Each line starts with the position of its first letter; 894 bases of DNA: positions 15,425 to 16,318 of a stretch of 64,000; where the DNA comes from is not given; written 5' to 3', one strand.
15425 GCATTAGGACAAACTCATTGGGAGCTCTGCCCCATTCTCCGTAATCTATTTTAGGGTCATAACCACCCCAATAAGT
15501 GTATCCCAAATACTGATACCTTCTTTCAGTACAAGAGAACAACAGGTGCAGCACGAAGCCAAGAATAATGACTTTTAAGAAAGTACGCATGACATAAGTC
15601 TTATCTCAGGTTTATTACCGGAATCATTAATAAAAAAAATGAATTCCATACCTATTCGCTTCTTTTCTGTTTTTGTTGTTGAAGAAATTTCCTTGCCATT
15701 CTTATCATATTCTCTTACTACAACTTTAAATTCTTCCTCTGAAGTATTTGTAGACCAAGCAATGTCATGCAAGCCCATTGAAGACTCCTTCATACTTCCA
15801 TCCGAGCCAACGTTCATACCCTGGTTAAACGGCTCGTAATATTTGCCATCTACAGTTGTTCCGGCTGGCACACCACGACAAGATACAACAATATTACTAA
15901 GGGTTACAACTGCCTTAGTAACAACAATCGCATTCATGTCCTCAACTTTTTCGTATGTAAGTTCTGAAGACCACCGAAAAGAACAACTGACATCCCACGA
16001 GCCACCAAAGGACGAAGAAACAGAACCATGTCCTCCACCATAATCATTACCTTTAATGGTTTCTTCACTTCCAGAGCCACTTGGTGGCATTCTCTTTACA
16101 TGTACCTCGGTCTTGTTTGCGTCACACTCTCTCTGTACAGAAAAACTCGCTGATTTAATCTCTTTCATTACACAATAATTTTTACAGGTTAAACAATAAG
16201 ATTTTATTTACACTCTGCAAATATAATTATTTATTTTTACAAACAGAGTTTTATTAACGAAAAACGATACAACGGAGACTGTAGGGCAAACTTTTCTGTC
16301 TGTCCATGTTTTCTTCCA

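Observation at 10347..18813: AT-rich accessory locus: T9SS LRR surface protein, duplicated [Gly-rich small protein + tandem-domain lipoprotein] cassette and a GT::LanC-like fusion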

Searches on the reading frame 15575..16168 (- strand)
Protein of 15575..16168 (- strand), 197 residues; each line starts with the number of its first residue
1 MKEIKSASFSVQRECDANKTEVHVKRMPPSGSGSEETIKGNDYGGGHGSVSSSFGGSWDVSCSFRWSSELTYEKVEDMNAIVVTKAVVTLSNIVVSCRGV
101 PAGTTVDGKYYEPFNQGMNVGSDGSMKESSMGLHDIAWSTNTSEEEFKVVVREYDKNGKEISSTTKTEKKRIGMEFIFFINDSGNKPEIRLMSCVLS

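Call 3: search_protein_families(library=pfam, proteins=[window:15575-16168:-], max_evalue=0.1)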
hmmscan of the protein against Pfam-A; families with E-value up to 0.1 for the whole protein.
window:15575-16168:- (197 aa): 0 families

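Call 4: search_protein_families(library=ncbifam, proteins=[window:15575-16168:-], max_evalue=0.1)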
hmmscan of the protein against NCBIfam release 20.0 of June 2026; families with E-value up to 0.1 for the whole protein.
window:15575-16168:- (197 aa): 1 family
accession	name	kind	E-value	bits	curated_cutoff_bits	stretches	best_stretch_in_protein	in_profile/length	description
TIGR02287.1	PaaY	equivalog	0.058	13.1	319.6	1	74-174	93-184/192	phenylacetic acid degradation protein PaaY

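Call 7: search_protein_families(library=padloc, proteins=[window:15575-16168:-], max_evalue=0.1)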
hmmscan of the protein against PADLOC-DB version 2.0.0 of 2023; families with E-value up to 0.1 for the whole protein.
window:15575-16168:- (197 aa): 0 families

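Call 8: find_homologous_proteins(query=window:15575-16168:-, max_evalue=0.001)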
Query window:15575-16168:- (197 aa): 4 proteins with E <= 0.001 among 100 candidates.
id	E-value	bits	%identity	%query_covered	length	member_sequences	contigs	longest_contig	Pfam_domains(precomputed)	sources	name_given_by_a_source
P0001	2.6e-108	378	95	91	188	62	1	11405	-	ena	-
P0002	3.1e-47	179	46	100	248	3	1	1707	-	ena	-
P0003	1.3e-46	176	47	100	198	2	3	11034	-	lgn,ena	-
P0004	7.4e-41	158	48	78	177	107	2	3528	-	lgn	-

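Call 10: find_encoding_contigs(protein=P0003, flank=10000, max_places=6)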
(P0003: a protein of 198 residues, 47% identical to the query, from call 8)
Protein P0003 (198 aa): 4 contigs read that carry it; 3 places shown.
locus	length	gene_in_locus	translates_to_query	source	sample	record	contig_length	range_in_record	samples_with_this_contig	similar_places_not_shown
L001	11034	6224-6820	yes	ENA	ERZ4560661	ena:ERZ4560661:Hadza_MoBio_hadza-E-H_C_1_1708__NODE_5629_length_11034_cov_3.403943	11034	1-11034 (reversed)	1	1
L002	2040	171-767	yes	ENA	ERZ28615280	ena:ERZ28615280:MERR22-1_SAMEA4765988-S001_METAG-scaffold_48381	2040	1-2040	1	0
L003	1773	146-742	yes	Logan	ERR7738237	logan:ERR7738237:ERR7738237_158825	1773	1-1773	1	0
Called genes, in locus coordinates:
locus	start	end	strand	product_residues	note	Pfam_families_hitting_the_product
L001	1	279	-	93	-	?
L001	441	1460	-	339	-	PF01075:Glyco_transf_9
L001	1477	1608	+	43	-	-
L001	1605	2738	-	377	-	PF14415:DUF4424 (weak), PF13308:YARHG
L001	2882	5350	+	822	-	PF13306:LRR_5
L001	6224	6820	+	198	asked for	-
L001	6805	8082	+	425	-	-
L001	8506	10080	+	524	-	PF20706:GT4-conflict (weak), PF00534:Glycos_transf_1, PF13692:Glyco_trans_1_4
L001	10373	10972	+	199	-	-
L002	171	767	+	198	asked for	-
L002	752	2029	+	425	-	-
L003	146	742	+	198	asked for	-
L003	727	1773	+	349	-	?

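Call 25: find_encoding_contigs(protein=P0001, flank=10000, max_places=3)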
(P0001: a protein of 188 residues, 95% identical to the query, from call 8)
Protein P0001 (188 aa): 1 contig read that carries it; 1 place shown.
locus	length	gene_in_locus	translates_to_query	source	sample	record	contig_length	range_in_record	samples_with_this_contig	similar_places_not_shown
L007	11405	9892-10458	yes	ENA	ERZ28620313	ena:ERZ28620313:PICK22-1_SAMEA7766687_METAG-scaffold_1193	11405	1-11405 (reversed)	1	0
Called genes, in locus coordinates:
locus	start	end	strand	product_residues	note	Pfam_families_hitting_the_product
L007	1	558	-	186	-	?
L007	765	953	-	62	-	-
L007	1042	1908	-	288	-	PF03372:Exo_endo_phos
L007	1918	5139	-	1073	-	PF26549:Tricorn_N, PF26550:Tricorn_2nd, PF07676:PD40, PF25174:Beta-prop_THOC3 (weak), PF26549:Tricorn_N, PF07676:PD40, PF26550:Tricorn_2nd, PF03572:Peptidase_S41, +5 more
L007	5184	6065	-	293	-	PF03279:Lip_A_acyltrans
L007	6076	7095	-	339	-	PF01075:Glyco_transf_9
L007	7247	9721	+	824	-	PF13306:LRR_5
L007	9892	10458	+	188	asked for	-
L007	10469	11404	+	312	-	?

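Call 30: predict_structure(alignment_id=A2)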
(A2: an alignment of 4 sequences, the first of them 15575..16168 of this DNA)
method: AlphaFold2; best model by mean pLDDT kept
length: 197 residues; sequences in the alignment: 4
mean_pLDDT: 68.5   pTM: 0.60
mean pLDDT of the five models: 68.5, 67.6, 65.7, 64.7, 56.9
residues with pLDDT >= 90: 0; 70-90: 123; 50-70: 35; < 50: 39
segments of 3 or more residues with pLDDT < 50: 1-32
pLDDT, mean of each block of 10 residues (from residue 1): 30 27 33 72 87 78 86 77 83 72 56 53 58 70 78 81 85 86 78 88
secondary structure, 60 per line:
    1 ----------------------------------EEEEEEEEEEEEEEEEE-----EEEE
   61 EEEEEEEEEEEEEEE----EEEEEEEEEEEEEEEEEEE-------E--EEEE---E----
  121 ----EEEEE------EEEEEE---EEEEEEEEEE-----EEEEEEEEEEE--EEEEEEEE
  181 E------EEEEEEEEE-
elements in order: E35-51 E57-75 E80-98 E109-112 E125-129 E136-141 E145-154 E160-170 E173-181 E188-196
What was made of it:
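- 15575..16168 (-): S2: intact small 'tagged' protein (197 aa). It has an N-terminal tag (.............), a PP-SGSGS linker and an all-beta domain, and no signal peptide. AF2 gives an all-beta model with pLDDT 68 and residues 1-32 disordered (call 30).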

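Call 33: search_protein_representatives(alignment_id=A2)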
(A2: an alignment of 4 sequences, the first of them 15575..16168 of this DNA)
Query: 4 sequences, 198 profile positions. Proteins with E-value up to 0.001 (for the whole library): 31; up to 1e-10: 20; up to 1e-30: 5. The best 31 are listed.
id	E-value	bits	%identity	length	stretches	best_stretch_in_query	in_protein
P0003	2.6e-109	379.8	-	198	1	1-198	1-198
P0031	5.1e-63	228.8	-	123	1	77-198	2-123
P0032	1.2e-42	162.3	-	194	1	1-197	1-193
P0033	5.1e-39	150.4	-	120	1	78-198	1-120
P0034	4.3e-34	134.4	-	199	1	1-197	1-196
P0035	5.9e-28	114.3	-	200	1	1-198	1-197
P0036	1.7e-25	106.3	-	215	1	1-198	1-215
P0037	3.3e-25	105.4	-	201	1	1-198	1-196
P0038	6.1e-22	94.7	-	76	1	1-74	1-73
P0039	2.6e-19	86.1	-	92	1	114-180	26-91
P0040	1.9e-18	83.3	-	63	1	132-198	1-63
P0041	8.4e-18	81.2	-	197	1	1-196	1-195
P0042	1.8e-17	80.1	-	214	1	2-197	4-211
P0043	5.2e-17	78.6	-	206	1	2-198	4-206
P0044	2.4e-14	69.9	-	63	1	119-180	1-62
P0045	5.0e-14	68.9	-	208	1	2-198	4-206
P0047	5.6e-12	62.2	-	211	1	2-197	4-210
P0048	5.7e-12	62.2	-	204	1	1-198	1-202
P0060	1.1e-05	41.7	-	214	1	2-153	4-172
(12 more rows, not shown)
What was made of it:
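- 15575..16168 (-): The family has 31 representatives among 1.84e9 proteins (call 33).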

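Call 35: fold_search(model_id=the predicted structure, library=pdb)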
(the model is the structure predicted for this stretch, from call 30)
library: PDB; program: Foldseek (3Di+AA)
matches with E <= 10: 221; with E <= 0.001: 0
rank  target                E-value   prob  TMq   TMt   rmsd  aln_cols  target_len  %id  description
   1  2xwx_A                1.6e-01  0.02  0.08  0.05  31.6       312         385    7  Vibrio cholerae colonization factor GbpA crystal structure (released 2011-11-16)
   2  6u4p_A                2.1e-01  0.08  0.15  0.11  29.4       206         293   10  Structure-based discovery of a novel small-molecule inhibitor of methicillin-resistant S. aureus (released 2020-03-25)
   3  9a84_A                2.8e-01  0.03  0.11  0.10  21.3       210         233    8  52-mer bacterial gasdermin pore model from Vitiosangium sp. (released 2024-03-22)
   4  8jx3_A                3.6e-01  0.06  0.15  0.11  30.2       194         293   11  alpha-Hemolysin(G122S/K147R/K237C)-SpyTag/SpyCatcher head to head 14-mer (released 2024-07-03)
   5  8jyz_A                3.8e-01  0.04  0.12  0.11  23.1       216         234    7  Cryo-EM structure of RCD-1 pore from Neurospora crassa (released 2024-05-01)
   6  3pj5_A                4.2e-01  0.10  0.16  0.15  20.8       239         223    7  Crystal structure of far-red fluorescent protein Katushka crystallized at pH 5.0 (released 2011-05-25)
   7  7ahl_A                4.2e-01  0.06  0.15  0.11  29.2       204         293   11  ALPHA-HEMOLYSIN FROM STAPHYLOCOCCUS AUREUS (released 1998-01-14)
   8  8b0f_E                4.2e-01  0.03  0.11  0.05  34.9       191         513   10  CryoEM structure of C5b8-CD59 (released 2023-02-22)
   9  4p24_A                4.4e-01  0.04  0.14  0.10  30.2       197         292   13  pore forming toxin (released 2015-03-11)
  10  8sl0                  4.4e-01  0.02  0.11  0.10  20.0       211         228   10  Structure of a bacterial gasdermin slinky-like oligomer (released 2023-05-17)
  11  8jx2_A                4.6e-01  0.08  0.17  0.13  24.2       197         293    9  alpha-Hemolysin(G122S/K147R)-SpyTag/SpyCatcher head to head 14-mer (released 2024-07-03)
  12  4p24_D                6.2e-01  0.06  0.15  0.11  24.8       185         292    9  pore forming toxin (released 2015-03-11)
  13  4edo_A                6.5e-01  0.08  0.16  0.15  20.7       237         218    7  Crystal structure of far-red fluorescent protein eqFP650 (released 2012-09-05)
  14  3m3r_A                6.5e-01  0.04  0.15  0.11  29.2       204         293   11  Crystal structure of the M113F alpha-hemolysin mutant complexed with beta-cyclodextrin (released 2010-05-05)
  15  3f3f_F                6.5e-01  0.03  0.11  0.09  25.6       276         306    9  Crystal structure of the nucleoporin pair Nup85-Seh1, space group P21 (released 2009-04-07)
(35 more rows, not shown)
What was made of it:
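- Its top fold hits, all non-significant, are pore-forming proteins (calls 30, 35).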

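Call 38: search_protein_families(library=phrogs, proteins=[window:15575-16168:-, P0047, P0045], max_evalue=0.1)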
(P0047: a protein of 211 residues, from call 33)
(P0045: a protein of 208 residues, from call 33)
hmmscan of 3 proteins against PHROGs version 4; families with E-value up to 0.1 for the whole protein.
window:15575-16168:- (197 aa): 2 families
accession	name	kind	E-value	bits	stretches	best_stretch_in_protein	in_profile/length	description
phrog_19726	-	unknown function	0.047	14.8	0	119-168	35-83/91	-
phrog_10613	-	tail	0.051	14.4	1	116-169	10-62/237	tail length tape measure protein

P0047 (211 aa): 0 families

P0045 (208 aa): 0 families

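Call 39: search_solved_structures(query=A4, max_evalue=10)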
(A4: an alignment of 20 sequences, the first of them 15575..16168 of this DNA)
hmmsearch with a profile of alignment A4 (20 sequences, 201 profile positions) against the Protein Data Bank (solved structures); distinct sequences matched with E-value up to 10: 66 (the best 60 are shown).
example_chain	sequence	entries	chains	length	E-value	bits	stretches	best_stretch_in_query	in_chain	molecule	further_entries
6wwa_Y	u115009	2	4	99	0.017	18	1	29-50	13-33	Shieldin complex subunit 2,Shieldin complex subunit 3 chimera | Shieldin complex subunit 2, Shieldin complex subunit 3 chimera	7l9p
4pkd_B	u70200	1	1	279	0.027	17.3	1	23-44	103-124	U1 small nuclear ribonucleoprotein A,U1 small nuclear ribonucleoprotein 70 kDa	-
7cvq_A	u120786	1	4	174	0.054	16.3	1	30-44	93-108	Chimera of Nuclear transcription factor Y subunit C-3 and Zinc finger protein CONSTANS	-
7cvo_A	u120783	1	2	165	0.059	16.2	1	30-44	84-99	Chimera of Nuclear transcription factor Y subunit C-4 and Zinc finger protein CONSTANS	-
9g7l_A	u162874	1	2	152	0.061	16.2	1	29-44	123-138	LD36051p,LD02331p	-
6ux8_B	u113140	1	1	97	0.071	16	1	61-114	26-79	Monobody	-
6ewv_A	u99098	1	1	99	0.13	15.1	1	29-42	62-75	NRPS Kj12C-NDD, NRPS Kj12B-CDD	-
9k6l_R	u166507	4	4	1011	0.16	14.9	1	27-99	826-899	exo-alpha-sialidase,Taste receptor type 2 member 16,LgBiT | Fusion protein 1,exo-alpha-sialidase,Taste receptor type 2 member 16,Fusion protein 2,exo- | Fusion 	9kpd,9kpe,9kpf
8e9z_A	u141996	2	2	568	0.16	14.8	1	23-100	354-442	Muscarinic acetylcholine receptor M3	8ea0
8e9y_A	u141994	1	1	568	0.17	14.8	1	23-100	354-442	Muscarinic acetylcholine receptor M3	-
28yq_A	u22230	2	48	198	0.21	14.5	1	26-44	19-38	Bacterial non-heme ferritin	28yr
6zei_A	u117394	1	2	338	0.26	14.1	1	30-59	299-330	Serine/threonine-protein phosphatase PP1-alpha catalytic subunit,Brain-specific angiogenes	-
6zeg_A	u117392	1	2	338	0.27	14.1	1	30-59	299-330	Serine/threonine-protein phosphatase PP1-alpha catalytic subunit,Brain-specific angiogenes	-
4xhp_A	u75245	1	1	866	0.28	14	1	30-53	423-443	ParM hybrid fusion protein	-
8a8f_B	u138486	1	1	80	0.31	13.9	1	15-43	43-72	RNA end formation protein 2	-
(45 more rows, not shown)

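Call 47: find_related_loci(query=A5, collection=metagenome_contigs, flank=8000)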
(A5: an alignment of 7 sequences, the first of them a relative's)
Query A5 (211 aa) in metagenome_contigs; peptide patterns used: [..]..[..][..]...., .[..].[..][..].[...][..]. (x = any residue, [..] = any of these).
233 stretches matched a pattern, but none encodes a relative of the query by tblastn (E <= 1e-3).
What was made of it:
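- Tried and rejected: The metagenome scan with the S sub-alignment found nothing (call 47).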

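Call 53: search_protein_families(library=pfam, proteins=[L001:8506-10080:+], max_evalue=0.1)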
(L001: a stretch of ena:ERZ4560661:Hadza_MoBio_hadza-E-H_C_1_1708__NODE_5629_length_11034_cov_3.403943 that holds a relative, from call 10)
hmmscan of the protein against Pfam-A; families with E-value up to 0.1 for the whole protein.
L001:8506-10080:+ (524 aa): 6 families
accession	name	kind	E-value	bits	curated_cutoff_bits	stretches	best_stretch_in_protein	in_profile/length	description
PF00534.26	Glycos_transf_1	-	4.8e-21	75.5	26.4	1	163-337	2-171/172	Glycosyl transferases group 1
PF13692.12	Glyco_trans_1_4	-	5.2e-17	62.9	27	1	177-304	2-130/142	Glycosyl transferases group 1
PF20706.3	GT4-conflict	-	3.8e-06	26.6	26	1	172-330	191-364/385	Family 4 Glycosyltransferase in conflict systems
PF13439.12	Glyco_transf_4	-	0.0084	16.6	28.5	1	107-153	122-169/170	Glycosyltransferase Family 4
PF05147.19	LANC_like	-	0.025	13.6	23.2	1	391-456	4-71/350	Lanthionine synthetase C-like protein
PF22772.2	WsaF_C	-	0.049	13.9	27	0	224-297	48-120/133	WsaF, C-terminal domain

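Call 54: fold_search(model_id=the predicted structure, library=viral)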
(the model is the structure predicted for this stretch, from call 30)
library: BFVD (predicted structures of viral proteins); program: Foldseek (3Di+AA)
matches with E <= 10: 379; with E <= 0.001: 0
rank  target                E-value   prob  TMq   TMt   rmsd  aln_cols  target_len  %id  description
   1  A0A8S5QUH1            2.5e-02  0.13  0.15  0.08  39.6       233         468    9  MucBP domain-containing protein [Siphoviridae sp. ctzSN25]
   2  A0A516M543            4.2e-02  0.20  0.15  0.14  21.7       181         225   10  (no name in the UniProt tables at hand)
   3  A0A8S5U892            9.6e-02  0.12  0.15  0.12  20.6       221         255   10  Uncharacterized protein [Podoviridae sp. ctdxt3]
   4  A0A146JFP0            1.8e-01  0.06  0.13  0.11  29.4       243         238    9  (no name in the UniProt tables at hand)
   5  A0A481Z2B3            2.0e-01  0.06  0.12  0.08  24.2       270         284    7  Proliferating cell nuclear antigen [Pithovirus LCPAC001]
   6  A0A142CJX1            2.2e-01  0.23  0.22  0.23  22.3       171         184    8  (no name in the UniProt tables at hand)
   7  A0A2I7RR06            2.7e-01  0.04  0.15  0.06  28.3       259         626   12  (no name in the UniProt tables at hand)
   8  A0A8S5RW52            2.8e-01  0.03  0.12  0.04  40.4       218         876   14  Surface protein G-layer beta sheet, biofilm formation.6A [Siphoviridae sp. ctHip2]
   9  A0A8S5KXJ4            3.0e-01  0.21  0.23  0.14   9.7       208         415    7  Maturation protein [ssRNA phage AIN002]
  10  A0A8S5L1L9            3.1e-01  0.16  0.23  0.12  10.4       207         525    9  Maturation protein [ssRNA phage Zoerhiza.1_16]
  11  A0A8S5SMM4            3.1e-01  0.12  0.20  0.17  24.5       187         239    7  Uncharacterized protein [Podoviridae sp. ctIKM86]
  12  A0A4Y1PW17            3.3e-01  0.07  0.14  0.18  22.3       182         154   10  (no name in the UniProt tables at hand)
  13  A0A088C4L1            3.3e-01  0.02  0.10  0.10  42.5       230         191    9  (no name in the UniProt tables at hand)
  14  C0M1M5                3.5e-01  0.21  0.24  0.22   9.2       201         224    4  Assembly protein (Fragment) [Escherichia phage MS2]
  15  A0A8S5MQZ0            3.6e-01  0.06  0.17  0.13  30.8       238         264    8  Uncharacterized protein [Siphoviridae sp. ctqED62]
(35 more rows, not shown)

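Call 60: search_protein_families(library=pfam, proteins=[P0047, P0045, P0036, P0032, P0041, P0060], max_evalue=10)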
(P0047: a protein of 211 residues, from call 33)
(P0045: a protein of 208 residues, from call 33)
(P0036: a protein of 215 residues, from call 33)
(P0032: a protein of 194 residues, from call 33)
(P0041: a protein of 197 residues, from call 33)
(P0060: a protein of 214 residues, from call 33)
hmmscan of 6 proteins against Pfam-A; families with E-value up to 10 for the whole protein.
P0047 (211 aa): 1 family
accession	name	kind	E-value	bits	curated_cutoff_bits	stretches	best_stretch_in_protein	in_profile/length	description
PF04360.17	Serglycin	-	0.04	14.3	30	1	25-50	79-107/149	Serglycin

P0045 (208 aa): 1 family
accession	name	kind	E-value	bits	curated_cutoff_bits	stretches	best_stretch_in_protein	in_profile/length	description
PF06113.17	BRE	-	0.038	13.3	25.8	1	155-203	268-317/320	Brain and reproductive organ-expressed protein (BRE)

P0036 (215 aa): 0 families

P0032 (194 aa): 0 families

P0041 (197 aa): 2 families
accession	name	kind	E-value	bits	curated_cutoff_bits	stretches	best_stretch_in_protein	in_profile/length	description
PF06316.17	Ail_Lom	-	0.0098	16.1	23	1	94-174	10-83/199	Enterobacterial Ail/Lom protein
PF04360.17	Serglycin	-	0.033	14.6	30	1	16-47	84-109/149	Serglycin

P0060 (214 aa): 1 family
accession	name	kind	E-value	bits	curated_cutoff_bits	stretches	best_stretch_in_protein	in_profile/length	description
PF04360.17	Serglycin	-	0.034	14.6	30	1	20-56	78-111/149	Serglycin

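Call 73: find_encoding_contigs(protein=P0047, flank=8000, max_places=3)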
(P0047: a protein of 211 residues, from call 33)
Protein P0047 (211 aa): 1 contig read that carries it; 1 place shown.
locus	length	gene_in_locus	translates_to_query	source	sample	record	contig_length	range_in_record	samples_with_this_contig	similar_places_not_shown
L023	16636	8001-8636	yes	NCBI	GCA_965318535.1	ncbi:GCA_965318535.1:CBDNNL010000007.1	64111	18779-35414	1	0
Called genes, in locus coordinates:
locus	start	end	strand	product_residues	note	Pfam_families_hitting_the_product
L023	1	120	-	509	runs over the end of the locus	PF04326:SLFN_AlbA_2, PF13749:HATPase_c_4, PF21247:Fic-like_C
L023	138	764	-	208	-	-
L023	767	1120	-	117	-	-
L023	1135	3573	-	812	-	-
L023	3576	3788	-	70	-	PF12844:HTH_19 (weak), PF01381:HTH_3, PF13443:HTH_26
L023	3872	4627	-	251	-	PF07460:NUMOD3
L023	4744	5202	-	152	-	PF02661:Fic (weak)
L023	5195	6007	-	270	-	-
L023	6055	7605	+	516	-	PF05598:DUF772, PF13751:DDE_Tnp_1_6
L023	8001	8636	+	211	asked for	-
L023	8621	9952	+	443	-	-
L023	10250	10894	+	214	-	-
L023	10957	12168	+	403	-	-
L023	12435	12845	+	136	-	-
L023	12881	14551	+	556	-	PF06826:Asp-Al_Ex, PF02080:TrkA_C, PF06826:Asp-Al_Ex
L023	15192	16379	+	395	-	PF00009:GTP_EFTU, PF03144:GTP_EFTU_D2, PF03143:GTP_EFTU_D3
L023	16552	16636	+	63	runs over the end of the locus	PF00584:SecE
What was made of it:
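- L023 lies beside a Fic, HTH and transposase island (call 73).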

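Call 74: find_encoding_contigs(protein=P0060, flank=8000, max_places=3)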
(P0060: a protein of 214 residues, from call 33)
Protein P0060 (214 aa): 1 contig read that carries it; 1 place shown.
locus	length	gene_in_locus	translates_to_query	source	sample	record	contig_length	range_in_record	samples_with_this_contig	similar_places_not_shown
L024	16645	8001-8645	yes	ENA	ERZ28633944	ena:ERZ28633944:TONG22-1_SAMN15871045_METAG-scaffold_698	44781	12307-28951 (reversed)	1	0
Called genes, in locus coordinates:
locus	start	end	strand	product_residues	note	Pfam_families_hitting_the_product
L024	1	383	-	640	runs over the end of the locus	PF01807:Zn_ribbon_DnaG, PF08275:DNAG_N, PF01751:Toprim, PF13155:Toprim_2, PF13362:Toprim_3 (weak), PF13662:Toprim_4, PF10410:DnaB_bind (weak), PF28534:DUF8430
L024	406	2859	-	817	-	PF08245:Mur_ligase_M, PF01168:Ala_racemase_N, PF00842:Ala_racemase_C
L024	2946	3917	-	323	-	PF08885:GSCFA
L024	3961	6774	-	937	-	PF19838:LptD_2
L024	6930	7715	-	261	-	PF00753:Lactamase_B, PF23023:Anti-Pycsar_Apyc1 (weak), PF12706:Lactamase_B_2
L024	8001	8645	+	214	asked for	-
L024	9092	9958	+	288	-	-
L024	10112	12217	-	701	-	PF17191:RecG_wedge, PF01336:tRNA_anti-codon (weak), PF00270:DEAD, PF04851:ResIII, PF00271:Helicase_C, PF19833:RecG_dom3_C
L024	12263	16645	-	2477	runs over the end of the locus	PF14349:SprA_N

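Call 75: find_encoding_contigs(protein=P0048, flank=8000, max_places=3)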
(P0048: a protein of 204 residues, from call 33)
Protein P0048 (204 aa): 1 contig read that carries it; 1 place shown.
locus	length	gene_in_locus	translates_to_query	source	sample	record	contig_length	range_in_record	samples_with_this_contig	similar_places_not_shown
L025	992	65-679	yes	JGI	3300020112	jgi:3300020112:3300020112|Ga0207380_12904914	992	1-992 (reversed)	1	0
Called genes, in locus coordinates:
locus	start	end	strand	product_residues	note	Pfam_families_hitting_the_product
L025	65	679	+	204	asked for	-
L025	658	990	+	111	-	?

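Call 78: search_dna_similar(query=window:15578-16168:-, collection=plasmids, mode=protein, max_evalue=0.01)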
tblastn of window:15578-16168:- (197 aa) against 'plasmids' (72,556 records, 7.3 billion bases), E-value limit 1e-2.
No match.

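Call 79: search_dna_similar(query=window:15578-16168:-, collection=phages, mode=protein, max_evalue=0.01)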
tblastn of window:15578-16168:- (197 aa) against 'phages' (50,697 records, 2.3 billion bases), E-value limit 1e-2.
No match.
